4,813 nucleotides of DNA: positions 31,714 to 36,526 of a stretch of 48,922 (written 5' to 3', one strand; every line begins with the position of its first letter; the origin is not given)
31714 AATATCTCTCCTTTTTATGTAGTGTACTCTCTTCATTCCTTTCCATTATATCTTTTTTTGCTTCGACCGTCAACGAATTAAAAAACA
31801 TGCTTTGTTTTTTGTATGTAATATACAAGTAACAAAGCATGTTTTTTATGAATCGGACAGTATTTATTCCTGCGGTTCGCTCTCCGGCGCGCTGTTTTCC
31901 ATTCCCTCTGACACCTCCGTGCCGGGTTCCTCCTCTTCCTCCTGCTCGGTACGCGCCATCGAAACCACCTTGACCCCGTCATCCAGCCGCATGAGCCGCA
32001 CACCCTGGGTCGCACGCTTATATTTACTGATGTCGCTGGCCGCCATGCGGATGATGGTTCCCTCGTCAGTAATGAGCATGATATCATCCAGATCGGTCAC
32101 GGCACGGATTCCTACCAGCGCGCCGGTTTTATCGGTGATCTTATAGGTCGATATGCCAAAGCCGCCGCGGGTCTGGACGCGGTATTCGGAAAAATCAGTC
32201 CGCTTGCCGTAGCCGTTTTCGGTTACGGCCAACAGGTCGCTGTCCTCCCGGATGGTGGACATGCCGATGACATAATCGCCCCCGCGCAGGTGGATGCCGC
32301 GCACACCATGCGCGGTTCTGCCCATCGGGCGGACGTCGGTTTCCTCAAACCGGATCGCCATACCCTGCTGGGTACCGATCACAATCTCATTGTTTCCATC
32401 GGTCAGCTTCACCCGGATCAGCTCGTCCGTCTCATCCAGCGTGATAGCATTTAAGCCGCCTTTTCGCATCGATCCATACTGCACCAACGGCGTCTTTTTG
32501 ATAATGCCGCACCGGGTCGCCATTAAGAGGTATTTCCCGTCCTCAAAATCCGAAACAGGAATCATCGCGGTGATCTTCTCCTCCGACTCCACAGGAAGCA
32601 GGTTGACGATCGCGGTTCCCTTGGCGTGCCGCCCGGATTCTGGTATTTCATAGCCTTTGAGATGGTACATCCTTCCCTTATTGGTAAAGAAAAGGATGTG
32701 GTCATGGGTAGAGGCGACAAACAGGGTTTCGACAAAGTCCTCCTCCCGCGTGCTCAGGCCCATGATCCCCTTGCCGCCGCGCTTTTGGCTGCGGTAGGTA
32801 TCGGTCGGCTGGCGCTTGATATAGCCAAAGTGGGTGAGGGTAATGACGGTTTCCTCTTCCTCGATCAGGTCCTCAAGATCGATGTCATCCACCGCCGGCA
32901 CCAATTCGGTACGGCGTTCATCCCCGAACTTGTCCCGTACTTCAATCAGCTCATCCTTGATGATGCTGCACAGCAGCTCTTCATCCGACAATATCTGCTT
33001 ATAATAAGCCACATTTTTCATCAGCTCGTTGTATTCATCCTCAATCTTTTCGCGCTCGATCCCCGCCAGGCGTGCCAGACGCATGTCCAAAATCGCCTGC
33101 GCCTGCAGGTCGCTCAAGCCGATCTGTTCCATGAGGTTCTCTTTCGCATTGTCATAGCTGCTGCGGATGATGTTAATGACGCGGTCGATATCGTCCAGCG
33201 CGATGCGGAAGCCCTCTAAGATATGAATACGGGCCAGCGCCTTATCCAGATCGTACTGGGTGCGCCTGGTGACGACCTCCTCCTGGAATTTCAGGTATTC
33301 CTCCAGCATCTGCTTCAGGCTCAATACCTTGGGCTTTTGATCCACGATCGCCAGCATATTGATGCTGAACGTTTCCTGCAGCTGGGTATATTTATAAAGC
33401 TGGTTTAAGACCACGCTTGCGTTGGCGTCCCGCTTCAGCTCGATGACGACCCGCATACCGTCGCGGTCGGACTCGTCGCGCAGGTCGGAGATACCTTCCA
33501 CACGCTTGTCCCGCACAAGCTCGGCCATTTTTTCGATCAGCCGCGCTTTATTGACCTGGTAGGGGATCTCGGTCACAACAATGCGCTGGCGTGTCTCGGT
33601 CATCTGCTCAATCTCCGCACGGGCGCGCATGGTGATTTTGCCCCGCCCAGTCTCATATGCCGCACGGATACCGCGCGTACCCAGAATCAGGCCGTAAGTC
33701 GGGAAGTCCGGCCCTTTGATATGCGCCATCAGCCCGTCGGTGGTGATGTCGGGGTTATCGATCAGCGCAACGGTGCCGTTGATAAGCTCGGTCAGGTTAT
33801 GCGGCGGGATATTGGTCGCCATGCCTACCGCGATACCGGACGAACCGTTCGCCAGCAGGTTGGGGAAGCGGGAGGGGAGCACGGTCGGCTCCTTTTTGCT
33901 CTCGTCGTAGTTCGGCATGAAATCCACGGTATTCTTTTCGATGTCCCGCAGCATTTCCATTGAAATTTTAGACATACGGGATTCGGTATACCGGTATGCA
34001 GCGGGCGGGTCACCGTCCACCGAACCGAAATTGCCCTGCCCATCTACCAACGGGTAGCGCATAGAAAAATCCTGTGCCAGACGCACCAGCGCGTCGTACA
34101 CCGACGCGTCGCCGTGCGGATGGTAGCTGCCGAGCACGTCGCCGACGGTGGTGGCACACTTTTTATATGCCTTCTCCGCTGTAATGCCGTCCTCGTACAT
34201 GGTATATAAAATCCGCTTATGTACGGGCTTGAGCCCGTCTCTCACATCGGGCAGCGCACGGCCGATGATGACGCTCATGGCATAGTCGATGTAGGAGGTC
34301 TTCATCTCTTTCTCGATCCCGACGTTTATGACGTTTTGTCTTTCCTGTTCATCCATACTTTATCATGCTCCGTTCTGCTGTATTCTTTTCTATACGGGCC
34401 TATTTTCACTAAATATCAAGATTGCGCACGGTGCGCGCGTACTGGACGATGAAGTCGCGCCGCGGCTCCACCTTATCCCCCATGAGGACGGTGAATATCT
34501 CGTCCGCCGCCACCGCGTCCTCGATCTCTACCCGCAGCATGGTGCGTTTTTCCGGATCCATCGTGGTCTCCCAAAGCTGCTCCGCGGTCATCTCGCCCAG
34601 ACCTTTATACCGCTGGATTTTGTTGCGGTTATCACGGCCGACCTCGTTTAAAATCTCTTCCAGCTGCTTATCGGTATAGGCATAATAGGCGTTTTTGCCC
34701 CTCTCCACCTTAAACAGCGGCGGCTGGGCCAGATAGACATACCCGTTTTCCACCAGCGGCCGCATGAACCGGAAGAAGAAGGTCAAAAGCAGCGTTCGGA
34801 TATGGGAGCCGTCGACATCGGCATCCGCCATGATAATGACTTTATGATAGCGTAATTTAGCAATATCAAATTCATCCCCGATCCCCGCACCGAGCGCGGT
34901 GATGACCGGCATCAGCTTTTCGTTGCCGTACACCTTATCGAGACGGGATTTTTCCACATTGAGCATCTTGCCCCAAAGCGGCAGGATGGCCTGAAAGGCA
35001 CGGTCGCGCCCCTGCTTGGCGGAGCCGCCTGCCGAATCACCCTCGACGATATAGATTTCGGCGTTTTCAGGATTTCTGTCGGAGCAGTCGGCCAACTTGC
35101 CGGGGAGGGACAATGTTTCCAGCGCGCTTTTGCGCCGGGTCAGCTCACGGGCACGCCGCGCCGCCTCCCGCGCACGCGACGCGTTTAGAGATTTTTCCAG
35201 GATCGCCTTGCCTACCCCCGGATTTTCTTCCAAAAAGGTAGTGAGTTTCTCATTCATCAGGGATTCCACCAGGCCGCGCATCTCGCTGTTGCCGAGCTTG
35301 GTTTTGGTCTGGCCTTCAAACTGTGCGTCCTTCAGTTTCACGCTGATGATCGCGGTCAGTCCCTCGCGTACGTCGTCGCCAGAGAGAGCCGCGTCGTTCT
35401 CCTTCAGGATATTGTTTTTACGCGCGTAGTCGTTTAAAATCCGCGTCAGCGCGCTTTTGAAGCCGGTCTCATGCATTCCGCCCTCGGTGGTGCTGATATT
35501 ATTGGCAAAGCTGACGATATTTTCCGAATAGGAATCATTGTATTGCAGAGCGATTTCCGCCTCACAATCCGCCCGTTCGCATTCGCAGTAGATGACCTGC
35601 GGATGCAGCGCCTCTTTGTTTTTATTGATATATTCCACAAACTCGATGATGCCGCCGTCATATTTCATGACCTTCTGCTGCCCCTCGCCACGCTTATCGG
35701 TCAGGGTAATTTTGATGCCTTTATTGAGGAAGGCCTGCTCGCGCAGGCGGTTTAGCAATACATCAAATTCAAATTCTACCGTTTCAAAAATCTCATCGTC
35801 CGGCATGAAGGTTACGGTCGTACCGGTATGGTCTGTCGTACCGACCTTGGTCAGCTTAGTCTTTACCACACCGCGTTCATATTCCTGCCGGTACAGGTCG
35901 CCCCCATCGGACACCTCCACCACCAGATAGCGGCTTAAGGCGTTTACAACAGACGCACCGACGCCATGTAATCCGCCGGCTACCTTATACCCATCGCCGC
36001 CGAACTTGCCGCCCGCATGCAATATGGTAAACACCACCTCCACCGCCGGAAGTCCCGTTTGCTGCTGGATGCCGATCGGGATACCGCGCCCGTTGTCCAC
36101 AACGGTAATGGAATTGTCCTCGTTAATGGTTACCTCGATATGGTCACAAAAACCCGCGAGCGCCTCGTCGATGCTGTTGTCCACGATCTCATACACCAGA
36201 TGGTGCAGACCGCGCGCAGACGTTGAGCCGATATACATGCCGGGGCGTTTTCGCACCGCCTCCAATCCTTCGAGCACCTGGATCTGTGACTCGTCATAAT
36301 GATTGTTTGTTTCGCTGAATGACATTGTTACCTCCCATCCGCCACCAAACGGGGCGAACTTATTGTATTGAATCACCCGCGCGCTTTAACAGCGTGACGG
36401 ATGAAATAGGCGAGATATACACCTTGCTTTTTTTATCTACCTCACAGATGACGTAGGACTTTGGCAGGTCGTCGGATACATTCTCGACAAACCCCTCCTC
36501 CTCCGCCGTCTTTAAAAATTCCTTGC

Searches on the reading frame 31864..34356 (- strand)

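Call 70: search_protein_families(library=pfam, proteins=[window:31864-34356:-], max_evalue=0.00001)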
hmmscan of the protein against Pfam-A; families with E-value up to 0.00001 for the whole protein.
window:31864-34356:- (830 aa): 2 families
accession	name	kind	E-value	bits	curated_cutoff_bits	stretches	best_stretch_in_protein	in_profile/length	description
PF00521.26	DNA_topoisoIV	-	1e-169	565.4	31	1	33-470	1-431/432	DNA gyrase/topoisomerase IV, subunit A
PF03989.18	DNA_gyraseA_C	-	1.2e-76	252.4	27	6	757-803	1-47/48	DNA gyrase C-terminal domain, beta-propeller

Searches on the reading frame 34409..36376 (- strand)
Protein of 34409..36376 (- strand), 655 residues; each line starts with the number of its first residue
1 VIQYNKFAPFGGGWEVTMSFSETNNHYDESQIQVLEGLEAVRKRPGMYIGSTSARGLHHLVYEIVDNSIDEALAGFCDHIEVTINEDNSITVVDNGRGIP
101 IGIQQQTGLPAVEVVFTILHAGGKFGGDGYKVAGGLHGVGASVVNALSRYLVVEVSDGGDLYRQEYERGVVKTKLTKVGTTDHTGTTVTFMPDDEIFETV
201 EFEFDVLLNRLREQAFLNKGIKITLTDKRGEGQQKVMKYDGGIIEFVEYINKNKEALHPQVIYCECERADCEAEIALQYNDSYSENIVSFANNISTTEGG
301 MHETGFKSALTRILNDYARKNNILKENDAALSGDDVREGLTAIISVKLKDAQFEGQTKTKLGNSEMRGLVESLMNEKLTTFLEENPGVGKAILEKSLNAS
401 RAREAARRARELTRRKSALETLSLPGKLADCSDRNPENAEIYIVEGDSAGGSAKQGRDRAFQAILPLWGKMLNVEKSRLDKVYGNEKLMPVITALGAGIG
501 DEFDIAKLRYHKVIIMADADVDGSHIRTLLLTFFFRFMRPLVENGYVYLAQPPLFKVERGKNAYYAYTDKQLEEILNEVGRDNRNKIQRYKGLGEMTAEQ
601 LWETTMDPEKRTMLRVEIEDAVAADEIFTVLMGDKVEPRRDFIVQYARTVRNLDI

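Call 70: search_protein_families(library=pfam, proteins=[window:34409-36376:-], max_evalue=0.00001)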
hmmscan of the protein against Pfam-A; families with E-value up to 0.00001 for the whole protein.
window:34409-36376:- (655 aa): 4 families
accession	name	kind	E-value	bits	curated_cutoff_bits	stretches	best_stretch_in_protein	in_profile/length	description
PF00204.31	DNA_gyraseB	-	5.4e-65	218.5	27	1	242-411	1-172/173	DNA gyrase B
PF00986.26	DNA_gyraseB_C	-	6.3e-31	106.8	29.8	1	584-643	3-62/63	DNA gyrase B subunit, carboxyl terminus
PF01751.28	Toprim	-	1.2e-18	67.5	23.1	1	440-551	1-95/96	Toprim domain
PF02518.31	HATPase_c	-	2.9e-16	60.3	26.4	1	54-193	3-108/111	Histidine kinase-, DNA gyrase B-, and HSP90-like ATPase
